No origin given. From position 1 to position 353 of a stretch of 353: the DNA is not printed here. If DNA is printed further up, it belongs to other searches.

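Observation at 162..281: Conserved four-cysteine cluster (C-x2-C-x30-C-x4-C) with adjacent histidines in the terminase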

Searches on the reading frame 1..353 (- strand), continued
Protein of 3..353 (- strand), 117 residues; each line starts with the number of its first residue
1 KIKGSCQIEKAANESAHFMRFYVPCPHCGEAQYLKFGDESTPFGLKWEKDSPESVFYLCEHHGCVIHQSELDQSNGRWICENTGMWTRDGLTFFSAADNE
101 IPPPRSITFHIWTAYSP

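Call 59: profile_search(alignment_id=A3)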
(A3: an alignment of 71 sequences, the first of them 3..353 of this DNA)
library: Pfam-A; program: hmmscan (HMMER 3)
A. the first sequence (117 residues): domains with independent E <= 10: 1; with E <= 0.001: 1
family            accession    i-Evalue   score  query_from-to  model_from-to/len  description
GpA_ATPase        PF05876.18      5e-16    59.5       2-78        175-247/247  Phage terminase large subunit gpA, ATPase domain
B. every sequence of the alignment scanned on its own (71 sequences): families by number of members that match
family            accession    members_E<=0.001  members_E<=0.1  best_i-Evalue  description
GpA_ATPase        PF05876.18                71              71        2.7e-26  Phage terminase large subunit gpA, ATPase domain
Lar_restr_allev   PF14354.12                 2              17        2.5e-04  Restriction alleviation protein Lar
Zn_Ribbon_TF      PF08271.17                 2              11        5.0e-05  TFIIB zinc-binding
Zn_ribbon_TFIIS   PF01096.23                 1               7        1.0e-04  Transcription factor S-II (TFIIS)
zf-Mss51          PF13824.12                 1               6        1.6e-04  Zinc-finger of mitochondrial splicing suppressor 51
Zn_ribbon_IS1595  PF12760.12                 1               5        4.8e-04  Transposase zinc-ribbon domain
Zn_ribbon_GRF_2   PF23549.1                  1               1        1.7e-05  GRF-like zinc ribbon domain
Phage_zn_bind_8   PF24623.2                  0               4        3.3e-02  Putative DNA-binding phage zinc finger domain
Zn_Ribbon_Prim    PF08273.17                 0               3        4.4e-03  Zinc-binding domain of primase-helicase
Zn_Ribbon_YjdM    PF08274.17                 0               3        8.1e-03  PhnA Zinc-Ribbon
DUF7351           PF24042.1                  0               3        1.7e-02  Domain of unknown function (DUF7351)
CoiA_N            PF25164.1                  0               3        6.8e-02  Competence protein CoiA, N-terminal domain
DUF7577           PF24463.1                  0               2        1.1e-02  Domain of unknown function (DUF7577)
Trm112p           PF03966.22                 0               2        2.6e-02  Trm112p-like protein
Zn_ribbon_CSL     PF05207.18                 0               2        2.6e-02  CSL zinc finger
DZR               PF12773.13                 0               2        2.9e-02  Double zinc ribbon
DUF7837           PF25207.1                  0               2        5.5e-02  Domain of unknown function (DUF7837)
zf-RING_16        PF17120.11                 0               1        1.2e-03  RING/Ubox like zinc-binding domain
Prok-RING_2       PF14445.12                 0               1        3.0e-03  Prokaryotic RING finger family 2
DUF2387           PF09526.16                 0               1        3.3e-03  Probable metal-binding protein (DUF2387)

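Call 68: search_solved_structures(query=A3, max_evalue=10, show_alignments=4)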
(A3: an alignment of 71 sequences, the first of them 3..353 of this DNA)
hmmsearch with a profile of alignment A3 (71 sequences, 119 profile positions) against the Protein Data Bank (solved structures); distinct sequences matched with E-value up to 10: 34.
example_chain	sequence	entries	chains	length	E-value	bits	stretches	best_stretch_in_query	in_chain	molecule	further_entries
1qyp_A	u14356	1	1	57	0.00011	25.5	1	21-68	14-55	RNA POLYMERASE II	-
1x6h_A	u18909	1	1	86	0.014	18.7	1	56-75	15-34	Transcriptional repressor CTCF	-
7aoc_I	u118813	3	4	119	0.021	18.1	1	5-68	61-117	DNA-directed RNA polymerase I subunit RPA12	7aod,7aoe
1nui_A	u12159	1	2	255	0.067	16.5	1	12-31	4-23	DNA primase/helicase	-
3qt1_I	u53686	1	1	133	0.074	16.3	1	24-68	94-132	DNA-directed RNA polymerase II subunit RPB9, DNA-directed RNA polymerase III subunit RPC10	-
4c2m_I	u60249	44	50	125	0.077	16.2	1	23-67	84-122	DNA-DIRECTED RNA POLYMERASE I SUBUNIT RPA12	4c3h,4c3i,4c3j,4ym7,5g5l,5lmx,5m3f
6hms_B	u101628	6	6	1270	0.086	16.1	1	25-68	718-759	DNA polymerase II large subunit,DNA polymerase II large subunit | DP2 | DNA polymerase II large subunit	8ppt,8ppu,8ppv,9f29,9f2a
6t8h_B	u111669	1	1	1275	0.087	16.1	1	25-68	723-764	DP2 subunit of D-family DNA-polymerase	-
2akl_A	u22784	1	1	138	0.1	15.9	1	55-103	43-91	phnA-like protein pa0128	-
5ijl_A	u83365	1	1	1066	0.1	15.8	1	25-68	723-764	DNA polymerase II large subunit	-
1ffk_Z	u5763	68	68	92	0.16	15.3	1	20-53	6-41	RIBOSOMAL PROTEIN L44E | 50S ribosomal protein L44E | 50S RIBOSOMAL PROTEIN L44E LA, HLA, RIBOSOMAL PROTEIN L44E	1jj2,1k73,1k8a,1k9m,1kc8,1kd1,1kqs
1mey_C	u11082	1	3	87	0.17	15.2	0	24-76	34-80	CONSENSUS ZINC FINGER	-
2f9i_B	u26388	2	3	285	0.19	15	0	53-102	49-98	acetyl-coenzyme A carboxylase carboxyl transferase subunit beta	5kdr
9ire_A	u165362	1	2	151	0.28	14.4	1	13-64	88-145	Ferric uptake regulation protein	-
3lqh_A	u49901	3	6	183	0.42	13.9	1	24-90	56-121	Histone-lysine N-methyltransferase MLL | MLL1 PHD3-Bromo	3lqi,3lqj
5o60_c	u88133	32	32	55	1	12.7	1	13-70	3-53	50S ribosomal protein L33 1 | 50S Ribosomal Protein L33 | Large ribosomal subunit protein bL33A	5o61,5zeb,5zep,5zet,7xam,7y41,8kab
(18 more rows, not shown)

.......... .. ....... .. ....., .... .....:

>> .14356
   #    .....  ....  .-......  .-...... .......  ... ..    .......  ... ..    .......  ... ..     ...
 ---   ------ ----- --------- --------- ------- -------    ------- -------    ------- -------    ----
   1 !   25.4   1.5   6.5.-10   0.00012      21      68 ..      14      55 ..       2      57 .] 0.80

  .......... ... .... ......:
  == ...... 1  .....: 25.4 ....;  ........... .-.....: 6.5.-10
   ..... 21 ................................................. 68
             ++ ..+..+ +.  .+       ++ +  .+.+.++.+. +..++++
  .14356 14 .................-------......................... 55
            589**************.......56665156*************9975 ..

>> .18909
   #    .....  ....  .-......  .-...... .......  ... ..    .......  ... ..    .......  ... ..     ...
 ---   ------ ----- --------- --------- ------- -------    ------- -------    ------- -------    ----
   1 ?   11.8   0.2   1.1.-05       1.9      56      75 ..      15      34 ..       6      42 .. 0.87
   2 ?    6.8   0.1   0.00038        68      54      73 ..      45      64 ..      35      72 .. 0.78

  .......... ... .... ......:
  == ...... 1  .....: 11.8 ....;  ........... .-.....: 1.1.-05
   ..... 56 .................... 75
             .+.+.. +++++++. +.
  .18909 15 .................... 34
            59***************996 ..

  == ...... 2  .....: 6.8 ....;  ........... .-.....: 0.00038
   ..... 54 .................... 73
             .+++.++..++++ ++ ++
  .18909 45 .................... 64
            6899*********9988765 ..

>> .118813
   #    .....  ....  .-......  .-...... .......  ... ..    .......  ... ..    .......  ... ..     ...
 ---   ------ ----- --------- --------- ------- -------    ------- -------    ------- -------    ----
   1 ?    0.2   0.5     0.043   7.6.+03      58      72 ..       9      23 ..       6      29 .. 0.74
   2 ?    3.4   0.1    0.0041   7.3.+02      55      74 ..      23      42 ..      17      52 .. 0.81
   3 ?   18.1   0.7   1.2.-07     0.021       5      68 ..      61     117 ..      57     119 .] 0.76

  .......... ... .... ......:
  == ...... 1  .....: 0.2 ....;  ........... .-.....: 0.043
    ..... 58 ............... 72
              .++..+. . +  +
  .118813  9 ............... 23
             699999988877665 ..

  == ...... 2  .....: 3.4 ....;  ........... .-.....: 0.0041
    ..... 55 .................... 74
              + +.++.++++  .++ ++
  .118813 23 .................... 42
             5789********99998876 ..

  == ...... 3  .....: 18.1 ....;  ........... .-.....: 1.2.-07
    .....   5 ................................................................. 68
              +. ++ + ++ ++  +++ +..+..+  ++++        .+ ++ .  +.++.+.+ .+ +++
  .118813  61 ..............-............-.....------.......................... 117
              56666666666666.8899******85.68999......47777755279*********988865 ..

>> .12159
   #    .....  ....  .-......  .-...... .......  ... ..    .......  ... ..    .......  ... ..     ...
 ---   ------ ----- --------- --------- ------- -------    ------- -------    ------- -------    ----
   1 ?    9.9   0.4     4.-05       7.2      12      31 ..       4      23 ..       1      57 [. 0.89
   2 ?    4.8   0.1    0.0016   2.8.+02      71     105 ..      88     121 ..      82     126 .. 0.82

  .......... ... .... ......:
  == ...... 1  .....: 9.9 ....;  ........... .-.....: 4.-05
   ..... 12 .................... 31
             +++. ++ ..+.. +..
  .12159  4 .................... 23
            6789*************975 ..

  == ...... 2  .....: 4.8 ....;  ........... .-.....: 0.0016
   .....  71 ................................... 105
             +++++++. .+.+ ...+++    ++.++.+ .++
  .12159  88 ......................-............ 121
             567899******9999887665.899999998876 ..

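Call 69: fold_search(model_id=the predicted structure, library=pdb)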
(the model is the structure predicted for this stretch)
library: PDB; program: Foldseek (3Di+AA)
matches with E <= 10: 192; with E <= 0.001: 0
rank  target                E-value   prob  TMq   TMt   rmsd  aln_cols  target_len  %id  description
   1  6t8h_B                3.2e-01  0.06  0.15  0.03  13.1       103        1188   18  Cryo-EM structure of the DNA-bound PolD-PCNA processive complex from P. abyssi (released 2020-03-04)
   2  6bpe_E                5.6e-01  0.06  0.18  0.12  13.6       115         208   10  Plasmodium vivax reticulocyte binding protein 2b (PvRBP2b) bound to monoclonal antibody 6H1 (released 2018-06-20)
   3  7cu5_E                6.3e-01  0.04  0.15  0.16  15.8        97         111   13  N-Glycosylation of PD-1 and glycosylation dependent binding of PD-1 specific monoclonal antibody camrelizumab (released 2020-10-14)
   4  2jne_MODEL_1_A        7.1e-01  0.18  0.20  0.31  10.5        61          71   20  NMR structure of E.coli YfgJ modelled with two Zn+2 bound. Northeast Structural Genomics Consortium Target ER3 (released 2007-02-13)
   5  5ijl                  7.1e-01  0.04  0.15  0.04  13.1       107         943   20  D-family DNA polymerase - DP2 subunit (catalytic subunit) (released 2016-08-31)
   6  5ud9_L                8.5e-01  0.05  0.16  0.11  12.9       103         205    9  Crystal structure of 354BG18 Fab (released 2017-02-01)
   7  9f2a_B                1.0e+00  0.04  0.16  0.03  12.7       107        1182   18  Pyrococcus abyssi PolD in complex with Rpa2 winged-helix domain class 2 (composite map) (released 2024-12-04)
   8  6bpe_H                1.0e+00  0.02  0.13  0.13  14.6       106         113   13  Plasmodium vivax reticulocyte binding protein 2b (PvRBP2b) bound to monoclonal antibody 6H1 (released 2018-06-20)
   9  9ru5_A                1.1e+00  0.04  0.16  0.11  12.2       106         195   15  Cryo-EM structure of TCRpub/pMHC (released 2025-08-13)
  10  8vus_H                1.2e+00  0.02  0.13  0.08  15.1       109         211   11  Human GluN1-2A with IgG 007-168 (released 2024-09-11)
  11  4tkc                  1.3e+00  0.06  0.15  0.14  11.4        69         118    9  Japanese Marasmius oreades lectin complexed with mannose (released 2015-06-03)
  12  9l8v_B                1.5e+00  0.06  0.15  0.05  10.7        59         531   22  PyrN C-terminl domain in complex with L-glutamyl-sulfamoyl-adenosine (GSA) (released 2025-12-31)
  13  9o9a_A                1.6e+00  0.04  0.16  0.10  14.1        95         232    8  Structure of the IL-18 Surrogate Cytokine Agonist DR3087 (released 2025-09-10)
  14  2qy0_A                1.8e+00  0.04  0.13  0.11  12.1        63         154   11  Active dimeric structure of the catalytic domain of C1r reveals enzyme-product like contacts (released 2008-02-05)
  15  4lgo_B                1.9e+00  0.05  0.20  0.20  15.0        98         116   11  Crystal Structure of N-terminal domain 1 of VompD from Bartonella quintana (released 2014-03-05)
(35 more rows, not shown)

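Call 72: search_dna_similar(query=L001:1973-2560:+, collection=phages, mode=protein, rows=spread, max_rows=40, max_evalue=0.001)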
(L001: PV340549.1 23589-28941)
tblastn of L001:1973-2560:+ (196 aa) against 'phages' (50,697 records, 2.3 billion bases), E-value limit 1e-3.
Records with a match: 347; places in all: 348; records where one place covers at least 80% of the query: 336.
Best place of each record, by identity: >=99% 5; 90-95% 15; 80-90% 1; 60-80% 129; <60% 197.
By first word of the organism name: Escherichia 102; Pseudomonas 50; Vibrio 39; Ralstonia 22; Bacteriophage 22; Wolbachia 12; Rhodobacter 11; Stx1a-converting 10; Enterobacteria 9; Faecalibacterium 8; and 28 more.
By host as written in the record: - 73; Escherichia coli 37; Pseudomonas aeruginosa 28; Ralstonia solanacearum 20; Rhodobacter capsulatus YW1 11; Escherichia coli ECOR13 10; Escherichia coli C 8; Escherichia coli str. K-12 substr. MG1655 7; and 98 more.
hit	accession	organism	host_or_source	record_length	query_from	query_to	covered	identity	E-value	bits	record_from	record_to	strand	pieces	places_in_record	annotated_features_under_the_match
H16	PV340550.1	Escherichia phage PhiR12_2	Escherichia coli str. K-12 substr. ...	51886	1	196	100%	100.0%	5e-130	407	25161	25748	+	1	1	terminase DNA packaging protein A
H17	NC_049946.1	Escherichia phage 4A7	-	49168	1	196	100%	91.3%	3e-118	374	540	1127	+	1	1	terminase large subunit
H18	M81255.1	Escherichia phage 21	-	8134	1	196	100%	90.8%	6e-118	373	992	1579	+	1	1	2: terminase large subunit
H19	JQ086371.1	Enterobacteria phage HK225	Escherichia coli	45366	1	196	100%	75.0%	5e-100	322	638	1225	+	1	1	terminase large subunit gpA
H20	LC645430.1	Stx1a-converting phage Stx1_131719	-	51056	1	196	100%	74.0%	1e-99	320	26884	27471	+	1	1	none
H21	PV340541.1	Escherichia phage mEp332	Escherichia coli str. K-12 substr. ...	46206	1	196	100%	74.0%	1e-99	320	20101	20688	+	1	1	terminase DNA packaging protein A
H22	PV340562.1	Escherichia phage PhiR42_1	Escherichia coli ECOR13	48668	1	196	100%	74.0%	2e-99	320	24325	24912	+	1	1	terminase DNA packaging protein A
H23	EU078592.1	Escherichia phage DE3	Escherichia coli BL21(DE3)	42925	1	196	100%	73.5%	3e-99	319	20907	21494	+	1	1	A: DNA packaging protein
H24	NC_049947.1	Escherichia phage 1H12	-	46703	1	196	100%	73.5%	3e-99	319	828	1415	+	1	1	terminase large subunit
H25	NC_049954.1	Escherichia phage 2G7b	-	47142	1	196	100%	73.5%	3e-99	319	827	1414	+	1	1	terminase large subunit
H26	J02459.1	Escherichia phage Lambda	-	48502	1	196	100%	73.5%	3e-99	319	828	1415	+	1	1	A; DNA packaging;641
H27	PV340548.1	Escherichia phage PhiR11_1_star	Escherichia coli ECOR13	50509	1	196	100%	73.5%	3e-99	319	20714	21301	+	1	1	terminase DNA packaging protein A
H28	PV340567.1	Escherichia phage PhiR47_2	Escherichia coli C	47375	1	196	100%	73.5%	3e-99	319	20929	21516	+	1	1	terminase DNA packaging protein A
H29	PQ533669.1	Pseudomonas phage Pacha_bin_1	Pseudomonas aeruginosa PA14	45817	1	196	100%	64.4%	1e-81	268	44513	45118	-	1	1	terminase DNA packaging protein A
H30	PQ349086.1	Pseudomonas phage vB_PaeS_AV001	Pseudomonas aeruginosa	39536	1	196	100%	62.2%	8e-78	258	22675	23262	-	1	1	terminase large subunit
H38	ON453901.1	Clostridium phage Saumur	Enterocloster clostridioformis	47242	1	185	94%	31.6%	9e-17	83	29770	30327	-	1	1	terminase large subunit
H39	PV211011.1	Roseobacter phage CRP-821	Roseobacter sp. FZCC0197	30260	1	191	97%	29.9%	7e-14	75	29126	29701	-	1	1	terminase large subunit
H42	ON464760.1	Fusobacterium phage JD-Fnp2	Fusobacterium nucleatum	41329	1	192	98%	28.7%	8e-15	77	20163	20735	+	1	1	terminase large subunit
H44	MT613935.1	Pseudomonas phage Persinger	Pseudomonas aeruginosa UVA4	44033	16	190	89%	30.0%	2e-14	76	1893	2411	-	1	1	terminase large subunit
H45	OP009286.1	Rhodobacter phage RcSwan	Rhodobacter capsulatus YW1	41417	16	186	87%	30.1%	2e-11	68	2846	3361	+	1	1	terminase large subunit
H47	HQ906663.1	Wolbachia endosymbiont wVitA of Nasonia vitripennis phage ...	Wolbachia endosymbiont wVitA of Nasonia ...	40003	10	186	90%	28.3%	2e-9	62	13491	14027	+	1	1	record has no annotation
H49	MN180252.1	Wolbachia phage WO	Wolbachia sp. wMel_AMD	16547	10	186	90%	27.8%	3e-9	61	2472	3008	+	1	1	terminase large subunit | hypothetical protein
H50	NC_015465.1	Synechococcus phage S-CBS3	Synechococcus sp. CB0202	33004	1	184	94%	25.7%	5e-8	58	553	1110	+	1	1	terL: terminase large subunit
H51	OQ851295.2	Vibrio phage PVP-XSN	Vibrio parahaemolyticus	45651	10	186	90%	25.8%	3e-8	58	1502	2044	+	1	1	terminase large subunit family protein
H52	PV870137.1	Bordetella phage vB_BbrM_PBb002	Bordetella bronchiseptica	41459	1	161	82%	28.3%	7e-11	66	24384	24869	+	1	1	terminase large subunit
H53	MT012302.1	Salmonella phage PT1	Salmonella enterica serovar Cerro 87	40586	16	195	92%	24.1%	7e-5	48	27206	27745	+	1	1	terminase DNA packaging protein A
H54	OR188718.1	Pseudomonas phage LPPA56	Pseudomonas aeruginosa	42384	31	184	79%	27.4%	2e-5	50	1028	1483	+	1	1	hypothetical protein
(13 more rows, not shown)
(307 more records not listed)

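Call 73: get_annotated_region(hit=H26, flank=1600)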
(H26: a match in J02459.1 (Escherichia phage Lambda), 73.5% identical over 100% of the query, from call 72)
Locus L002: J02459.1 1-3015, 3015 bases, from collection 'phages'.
description: Escherichia phage Lambda, complete genome.
organism: Escherichia phage Lambda (NCBI taxid 2681611)
taxonomy: Viruses; Duplodnaviria; Heunggongvirae; Uroviricota; Caudoviricetes; Lambdavirus; Lambdavirus lambda
host: -; source: -; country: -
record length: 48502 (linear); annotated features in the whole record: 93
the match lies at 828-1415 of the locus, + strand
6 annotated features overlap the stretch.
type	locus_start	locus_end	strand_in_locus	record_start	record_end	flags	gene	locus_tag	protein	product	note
CDS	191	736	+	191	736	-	-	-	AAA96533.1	nu1; (DNA packaging;181)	-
CDS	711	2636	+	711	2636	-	-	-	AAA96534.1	A; DNA packaging;641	-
CDS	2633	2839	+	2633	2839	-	-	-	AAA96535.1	W (head-tail joining;68)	-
CDS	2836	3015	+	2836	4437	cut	-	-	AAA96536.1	B (capsid component;533)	-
sig_peptide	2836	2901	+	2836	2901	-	-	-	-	-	leader peptide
mat_peptide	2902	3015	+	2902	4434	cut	-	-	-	processed B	-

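Call 74: get_annotated_region(hit=H38, flank=1600)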
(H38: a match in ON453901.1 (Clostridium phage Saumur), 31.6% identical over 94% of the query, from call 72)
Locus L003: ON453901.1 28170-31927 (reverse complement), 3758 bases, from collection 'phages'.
description: Clostridium phage Saumur, complete genome.
organism: Clostridium phage Saumur (NCBI taxid 2951973)
taxonomy: Viruses
host: Enterocloster clostridioformis; source: feces; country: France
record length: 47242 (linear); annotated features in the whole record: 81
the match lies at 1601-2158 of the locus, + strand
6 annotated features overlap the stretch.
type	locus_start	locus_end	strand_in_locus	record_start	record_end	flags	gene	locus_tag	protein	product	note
CDS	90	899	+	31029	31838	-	-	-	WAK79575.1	terminase small subunit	rasttk_feature_creation_tool=/opt/patric-common/ runtime/bin/phanotate version 1.5.0; HHpred against PHROGS v3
CDS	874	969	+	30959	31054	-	-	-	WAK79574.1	hypothetical protein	rasttk_feature_creation_tool=/opt/patric-common/ runtime/bin/phanotate version 1.5.0; ...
CDS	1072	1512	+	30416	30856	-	-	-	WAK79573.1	terminase small subunit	rasttk_feature_creation_tool=/opt/patric-common/ runtime/bin/phanotate version 1.5.0; HHpred against PHROGS v3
CDS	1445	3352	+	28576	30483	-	-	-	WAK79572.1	terminase large subunit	rasttk_feature_creation_tool=/opt/patric-common/ runtime/bin/phanotate version 1.5.0; HHpred against PHROGS v3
CDS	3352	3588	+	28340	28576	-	-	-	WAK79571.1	head-tail adaptor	rasttk_feature_creation_tool=/opt/patric-common/ runtime/bin/phanotate version 1.5.0; HHpred against PHROGS v3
CDS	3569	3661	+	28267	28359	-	-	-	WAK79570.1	hypothetical protein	rasttk_feature_creation_tool=/opt/patric-common/ runtime/bin/phanotate version 1.5.0; ...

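Call 75: get_annotated_region(hit=H39, flank=1600)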
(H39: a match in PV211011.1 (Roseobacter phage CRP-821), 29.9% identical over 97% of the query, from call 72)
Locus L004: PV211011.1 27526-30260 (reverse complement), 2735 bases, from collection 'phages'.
description: Roseobacter phage CRP-821, complete genome.
organism: Roseobacter phage CRP-821 (NCBI taxid 3417981)
taxonomy: Viruses; Duplodnaviria; Heunggongvirae; Uroviricota; Caudoviricetes
host: Roseobacter sp. FZCC0197; source: seawater; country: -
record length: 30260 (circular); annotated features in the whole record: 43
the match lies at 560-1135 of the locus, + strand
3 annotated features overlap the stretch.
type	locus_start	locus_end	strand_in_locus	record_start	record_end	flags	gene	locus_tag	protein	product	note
CDS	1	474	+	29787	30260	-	-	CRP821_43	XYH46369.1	terminase small subunit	-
CDS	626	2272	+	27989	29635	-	-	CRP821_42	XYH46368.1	terminase large subunit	-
CDS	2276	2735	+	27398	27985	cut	-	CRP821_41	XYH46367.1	hypothetical protein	-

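Call 76: get_annotated_region(hit=H42, flank=1600)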
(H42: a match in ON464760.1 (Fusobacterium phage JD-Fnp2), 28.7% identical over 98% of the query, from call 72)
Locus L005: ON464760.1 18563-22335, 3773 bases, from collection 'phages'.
description: Fusobacterium phage JD-Fnp2, complete genome.
organism: Fusobacterium phage JD-Fnp2 (NCBI taxid 2950464)
taxonomy: Viruses; Duplodnaviria; Heunggongvirae; Uroviricota; Caudoviricetes
host: Fusobacterium nucleatum; source: -; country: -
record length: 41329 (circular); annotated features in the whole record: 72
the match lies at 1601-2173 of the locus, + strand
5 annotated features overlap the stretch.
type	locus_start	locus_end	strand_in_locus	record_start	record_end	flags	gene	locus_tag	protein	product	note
CDS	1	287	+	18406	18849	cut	-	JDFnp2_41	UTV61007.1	transcriptional regulator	-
CDS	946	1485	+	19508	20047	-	-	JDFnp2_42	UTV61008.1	MerR family transcriptional regulator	-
CDS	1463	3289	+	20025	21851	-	-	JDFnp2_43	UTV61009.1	terminase large subunit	-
CDS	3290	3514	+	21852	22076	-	-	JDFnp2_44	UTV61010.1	head to tail adaptor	-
CDS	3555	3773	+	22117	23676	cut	-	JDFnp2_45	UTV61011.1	portal protein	portal protein [Fusobacterium nucleatum]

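Call 77: get_annotated_region(hit=H44, flank=1600)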
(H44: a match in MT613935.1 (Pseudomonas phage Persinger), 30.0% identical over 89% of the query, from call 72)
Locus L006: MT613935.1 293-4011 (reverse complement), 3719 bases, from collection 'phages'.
description: Pseudomonas phage Persinger, complete genome.
organism: Pseudomonas phage Persinger (NCBI taxid 2749430)
taxonomy: Viruses; Duplodnaviria; Heunggongvirae; Uroviricota; Caudoviricetes; Harrisonburgvirus; Harrisonburgvirus persinger
host: Pseudomonas aeruginosa UVA4; source: compost; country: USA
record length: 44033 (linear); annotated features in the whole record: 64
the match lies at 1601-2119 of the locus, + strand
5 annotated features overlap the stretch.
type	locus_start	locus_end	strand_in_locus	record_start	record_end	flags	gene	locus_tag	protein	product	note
CDS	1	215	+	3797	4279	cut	-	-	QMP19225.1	endolysin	gp63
CDS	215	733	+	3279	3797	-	-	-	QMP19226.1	Rz spanin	gp64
CDS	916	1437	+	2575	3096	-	-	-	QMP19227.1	terminase small subunit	gp1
CDS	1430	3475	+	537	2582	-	-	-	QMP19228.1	terminase large subunit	gp2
CDS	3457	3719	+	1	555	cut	-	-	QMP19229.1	hypothetical protein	gp3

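Call 78: get_annotated_region(hit=H45, flank=1600)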
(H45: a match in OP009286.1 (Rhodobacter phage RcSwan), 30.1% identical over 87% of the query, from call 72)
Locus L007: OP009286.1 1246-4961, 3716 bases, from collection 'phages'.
description: Rhodobacter phage RcSwan, complete genome.
organism: Rhodobacter phage RcSwan (NCBI taxid 2970528)
taxonomy: Viruses; Duplodnaviria; Heunggongvirae; Uroviricota; Caudoviricetes
host: Rhodobacter capsulatus YW1; source: water; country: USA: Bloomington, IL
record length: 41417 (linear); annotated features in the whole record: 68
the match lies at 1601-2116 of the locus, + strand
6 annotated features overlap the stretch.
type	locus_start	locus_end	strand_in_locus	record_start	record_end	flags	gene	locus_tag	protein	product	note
CDS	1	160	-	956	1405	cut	-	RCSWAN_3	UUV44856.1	hypothetical protein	-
CDS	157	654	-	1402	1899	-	-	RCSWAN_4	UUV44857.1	hypothetical protein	-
CDS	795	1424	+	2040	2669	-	-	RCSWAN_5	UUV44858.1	terminase small subunit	terminase, small subunit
CDS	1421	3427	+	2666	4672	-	-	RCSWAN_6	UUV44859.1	terminase large subunit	terminase, large subunit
CDS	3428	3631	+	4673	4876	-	-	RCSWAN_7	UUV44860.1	hypothetical protein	lambda gpW like protein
CDS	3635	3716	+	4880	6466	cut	-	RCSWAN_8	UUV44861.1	portal protein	-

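Call 79: get_annotated_region(hit=H49, flank=1600)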
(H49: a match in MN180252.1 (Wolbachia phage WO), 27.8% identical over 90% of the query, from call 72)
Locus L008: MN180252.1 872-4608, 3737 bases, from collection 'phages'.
description: UNVERIFIED: Wolbachia phage WO isolate Seq1WOMel_AMD1 genomic sequence.
organism: Wolbachia phage WO (NCBI taxid 112596)
taxonomy: Viruses; Duplodnaviria; Heunggongvirae; Uroviricota; Caudoviricetes
host: Wolbachia sp. wMel_AMD; source: Drosophila melanogaster; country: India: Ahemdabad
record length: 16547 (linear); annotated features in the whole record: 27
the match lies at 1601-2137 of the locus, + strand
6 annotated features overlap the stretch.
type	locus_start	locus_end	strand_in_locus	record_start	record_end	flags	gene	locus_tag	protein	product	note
CDS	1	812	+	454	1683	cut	-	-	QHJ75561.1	DNA methylase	-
CDS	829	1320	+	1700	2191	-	-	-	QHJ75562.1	hypothetical protein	-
CDS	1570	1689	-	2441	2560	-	-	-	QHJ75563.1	hypothetical protein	-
CDS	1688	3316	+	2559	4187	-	-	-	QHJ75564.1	terminase large subunit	-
CDS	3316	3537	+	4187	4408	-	-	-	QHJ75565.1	hypothetical protein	-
CDS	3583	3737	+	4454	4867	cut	-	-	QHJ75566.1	hypothetical protein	-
